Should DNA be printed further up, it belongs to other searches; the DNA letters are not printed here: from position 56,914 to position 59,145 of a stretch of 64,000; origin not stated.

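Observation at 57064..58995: Unusual fusion: SAM-dependent methyltransferase - TM helix - M23/LytM peptidase domain with an HLD (not HxH) motif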

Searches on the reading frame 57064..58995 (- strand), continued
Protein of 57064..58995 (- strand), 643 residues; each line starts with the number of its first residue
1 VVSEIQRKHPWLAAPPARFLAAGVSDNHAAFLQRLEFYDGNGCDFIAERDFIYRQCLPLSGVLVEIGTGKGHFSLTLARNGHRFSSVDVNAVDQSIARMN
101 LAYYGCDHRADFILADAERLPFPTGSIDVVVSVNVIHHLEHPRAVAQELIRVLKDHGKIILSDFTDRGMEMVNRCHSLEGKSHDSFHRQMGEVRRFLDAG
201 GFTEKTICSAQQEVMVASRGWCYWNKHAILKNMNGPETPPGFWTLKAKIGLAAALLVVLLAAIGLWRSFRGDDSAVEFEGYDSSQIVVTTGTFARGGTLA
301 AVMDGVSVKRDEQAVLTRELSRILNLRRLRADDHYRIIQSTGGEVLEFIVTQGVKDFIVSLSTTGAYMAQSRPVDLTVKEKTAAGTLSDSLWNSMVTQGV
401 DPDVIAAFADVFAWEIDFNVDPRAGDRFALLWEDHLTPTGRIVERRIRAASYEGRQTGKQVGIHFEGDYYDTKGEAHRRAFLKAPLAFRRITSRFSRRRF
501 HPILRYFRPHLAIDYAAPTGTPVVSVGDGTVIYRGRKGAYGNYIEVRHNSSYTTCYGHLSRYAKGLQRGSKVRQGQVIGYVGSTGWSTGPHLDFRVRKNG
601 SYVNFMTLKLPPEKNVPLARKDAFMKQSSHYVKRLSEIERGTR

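Call 25: search_protein_representatives(protein=window:57064-58995:-)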
Query: 643 residues. Proteins with E-value up to 0.001 (for the whole library): 121481; up to 1e-10: 42074; up to 1e-30: 4699. The best 150 are listed.
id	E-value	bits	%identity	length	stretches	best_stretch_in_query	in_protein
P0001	0.0e+00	1486.8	100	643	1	1-643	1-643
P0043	5.0e-125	434.7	51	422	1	249-640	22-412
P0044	1.8e-108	380.0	48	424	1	248-632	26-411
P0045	2.0e-108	379.9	51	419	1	287-629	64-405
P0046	1.7e-103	363.6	50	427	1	281-628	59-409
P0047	6.4e-96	338.6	62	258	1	395-636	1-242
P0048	6.3e-95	335.3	47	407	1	287-625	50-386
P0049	5.4e-94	332.2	45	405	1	287-641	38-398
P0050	2.5e-92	326.7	44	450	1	251-640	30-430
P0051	6.3e-92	325.4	45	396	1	264-609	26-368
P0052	2.0e-89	317.1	42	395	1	284-635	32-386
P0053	3.3e-89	316.4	45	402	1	281-635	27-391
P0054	8.4e-89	315.1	47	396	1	283-635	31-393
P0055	3.6e-88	313.0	43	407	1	255-641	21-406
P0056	7.9e-88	311.9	45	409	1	285-630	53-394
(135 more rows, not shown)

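Call 28: find_related_loci(query=A1, collection=genome_contigs, flank=3000)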
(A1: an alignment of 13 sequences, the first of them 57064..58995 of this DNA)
Query A1 (643 aa) in genome_contigs; peptide patterns used: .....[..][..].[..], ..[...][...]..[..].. (x = any residue, [..] = any of these).
600 stretches matched a pattern (row limit reached: there are more); 598 encode a relative of the query (tblastn E <= 1e-3); the best 80 are kept; 80 distinct loci.
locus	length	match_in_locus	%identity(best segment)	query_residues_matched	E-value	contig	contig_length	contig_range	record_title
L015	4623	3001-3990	45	275-609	2e-92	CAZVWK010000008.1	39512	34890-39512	MAG TPA_asm: uncultured Elusimicrobiaceae bacterium isolate binchicken_co37_74 genome assembly, contig: NODE_431_length_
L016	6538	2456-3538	40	283-639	5e-82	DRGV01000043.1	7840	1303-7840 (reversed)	MAG TPA_asm: bacterium isolate HyVt-354 HyVt-354_k145_395976, whole genome shotgun sequence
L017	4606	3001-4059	40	287-635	9e-79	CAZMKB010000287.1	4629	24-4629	MAG TPA_asm: uncultured Gemmatimonadota bacterium isolate SRP141376_co1_256 genome assembly, contig: NODE_29482_length_4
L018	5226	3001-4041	42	296-637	5e-78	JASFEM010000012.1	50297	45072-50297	MAG: Syntrophobacterales bacterium isolate D0606M12metaG_Bin_34 D0606M12metaG_FD_scaffold_60_c1, whole genome shotgun se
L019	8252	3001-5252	34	62-637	5e-75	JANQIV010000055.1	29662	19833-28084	MAG: Melioribacteraceae bacterium isolate PL24a_bin.71 k99_6520881, whole genome shotgun sequence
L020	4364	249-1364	39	273-640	2e-72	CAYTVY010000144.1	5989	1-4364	MAG TPA_asm: uncultured Geothermobacter sp. isolate SRP216583_co2_151 genome assembly, contig: NODE_11688_length_5989_co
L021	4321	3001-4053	42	280-624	6e-72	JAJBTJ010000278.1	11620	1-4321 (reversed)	MAG: Parabacteroides sp. isolate U_126824 U_126824=NODE_552_length_11620_cov_7.566623, whole genome shotgun sequence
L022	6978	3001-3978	43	316-639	1e-71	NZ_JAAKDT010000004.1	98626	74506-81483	Parabacteroides sp. ZJ-118 Scaffold4_1, whole genome shotgun sequence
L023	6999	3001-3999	41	316-643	7e-71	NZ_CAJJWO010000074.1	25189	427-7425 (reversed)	MAG: uncultured Parabacteroides sp. isolate ERR260169-bin.9, whole genome shotgun sequence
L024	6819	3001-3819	44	369-637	1e-70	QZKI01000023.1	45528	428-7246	MAG: Candidatus Abyssobacteria bacterium SURF_17 Ga0104751_1001136, whole genome shotgun sequence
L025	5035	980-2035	38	291-638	1e-70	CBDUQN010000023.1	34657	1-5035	MAG TPA_asm: uncultured bacterium isolate SRR22302361_binner12_Refined_26 genome assembly, contig: ERZ25748748.303, whol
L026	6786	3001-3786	45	378-635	5e-70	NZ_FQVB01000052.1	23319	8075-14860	Desulfacinum infernum DSM 9756, whole genome shotgun sequence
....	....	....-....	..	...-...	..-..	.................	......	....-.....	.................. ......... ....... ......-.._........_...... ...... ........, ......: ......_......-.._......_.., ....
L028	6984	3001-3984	41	316-638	2e-69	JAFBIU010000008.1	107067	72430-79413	Parabacteroides distasonis strain An863 An863_NODE_8_length_107067_cov_22.457914_pilon, whole genome shotgun sequence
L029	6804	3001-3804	48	377-643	1e-68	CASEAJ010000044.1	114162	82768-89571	uncultured Porphyromonadaceae bacterium isolate SI.B1.metabat-bins.113 genome assembly, contig: SI.B1.metabat-bins.113.f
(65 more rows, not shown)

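Call 35: list_cluster_members(proteins=[P0001])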
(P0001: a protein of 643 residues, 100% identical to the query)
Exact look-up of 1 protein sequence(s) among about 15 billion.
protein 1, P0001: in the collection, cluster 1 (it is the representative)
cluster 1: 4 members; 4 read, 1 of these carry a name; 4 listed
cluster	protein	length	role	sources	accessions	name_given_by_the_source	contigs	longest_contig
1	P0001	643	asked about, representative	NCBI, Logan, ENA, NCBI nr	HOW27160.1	MAG TPA: peptidoglycan DD-metalloendopeptidase family protein [Elusimicrobiota bacterium] | peptidoglycan DD-metalloendopeptidase family protein [Elusimicrobiota bacterium]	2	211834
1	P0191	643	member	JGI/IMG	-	-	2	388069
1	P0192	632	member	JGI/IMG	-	-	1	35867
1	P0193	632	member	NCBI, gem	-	-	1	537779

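Call 37: find_encoding_contigs(protein=window:57064-58962:-, flank=10000, max_places=8)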
Protein window:57064-58962:- (632 aa): no gene with exactly this product is on record in the collection.
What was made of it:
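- Tried and rejected: The 632-aa variant read from the window was not on record (call 37).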

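Call 38: find_encoding_contigs(protein=P0191, flank=10000, max_places=8)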
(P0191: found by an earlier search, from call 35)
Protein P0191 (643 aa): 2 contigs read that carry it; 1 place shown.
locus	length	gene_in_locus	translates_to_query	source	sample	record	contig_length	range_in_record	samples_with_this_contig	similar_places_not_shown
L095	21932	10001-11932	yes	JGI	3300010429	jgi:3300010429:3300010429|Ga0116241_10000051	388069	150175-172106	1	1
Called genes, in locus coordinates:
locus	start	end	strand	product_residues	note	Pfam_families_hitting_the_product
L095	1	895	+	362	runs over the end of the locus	-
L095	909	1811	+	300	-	PF01297:ZnuA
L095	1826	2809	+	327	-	PF00950:ABC-3, PF01032:FecCD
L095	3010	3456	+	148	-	PF02001:DUF134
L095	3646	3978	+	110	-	PF02579:Nitro_FeMo-Co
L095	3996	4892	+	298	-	PF01656:CbiA, PF10609:ParA (faint), PF13614:AAA_31 (faint), PF12797:Fer4_2 (faint), PF14697:Fer4_21 (weak), PF12837:Fer4_6 (weak), PF00037:Fer4 (weak)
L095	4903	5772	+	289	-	PF01656:CbiA, PF10609:ParA (faint), PF13484:Fer4_16 (faint), PF12797:Fer4_2 (faint), PF14697:Fer4_21, PF12838:Fer4_7, PF13187:Fer4_9 (weak), PF00037:Fer4 (weak), +4 more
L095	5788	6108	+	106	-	PF02635:DsrE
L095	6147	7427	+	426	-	PF01592:NifU_N, PF25199:nSTAND_NTPase5 (faint), PF10609:ParA, PF13614:AAA_31, PF00142:Fer4_NifH (weak), PF01656:CbiA, PF02374:ArsA_ATPase (weak), PF09140:MipZ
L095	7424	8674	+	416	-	PF00266:Aminotran_5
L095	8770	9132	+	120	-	PF02579:Nitro_FeMo-Co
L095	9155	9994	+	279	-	PF00753:Lactamase_B, PF12706:Lactamase_B_2 (faint)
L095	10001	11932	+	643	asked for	PF13489:Methyltransf_23, PF13847:Methyltransf_31, PF08241:Methyltransf_11, PF08242:Methyltransf_12, PF13649:Methyltransf_25, PF19425:Csd3_N2 (faint), PF01551:Peptidase_M23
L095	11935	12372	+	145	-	PF13527:Acetyltransf_9 (weak), PF00583:Acetyltransf_1, PF13673:Acetyltransf_10, PF13508:Acetyltransf_7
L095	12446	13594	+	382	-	PF11495:TrmB_EBD_N (faint), PF13091:PLDc_2, PF13090:PP_kinase_C (faint), PF00614:PLDc (faint), PF13918:PLDc_3 (weak), PF13091:PLDc_2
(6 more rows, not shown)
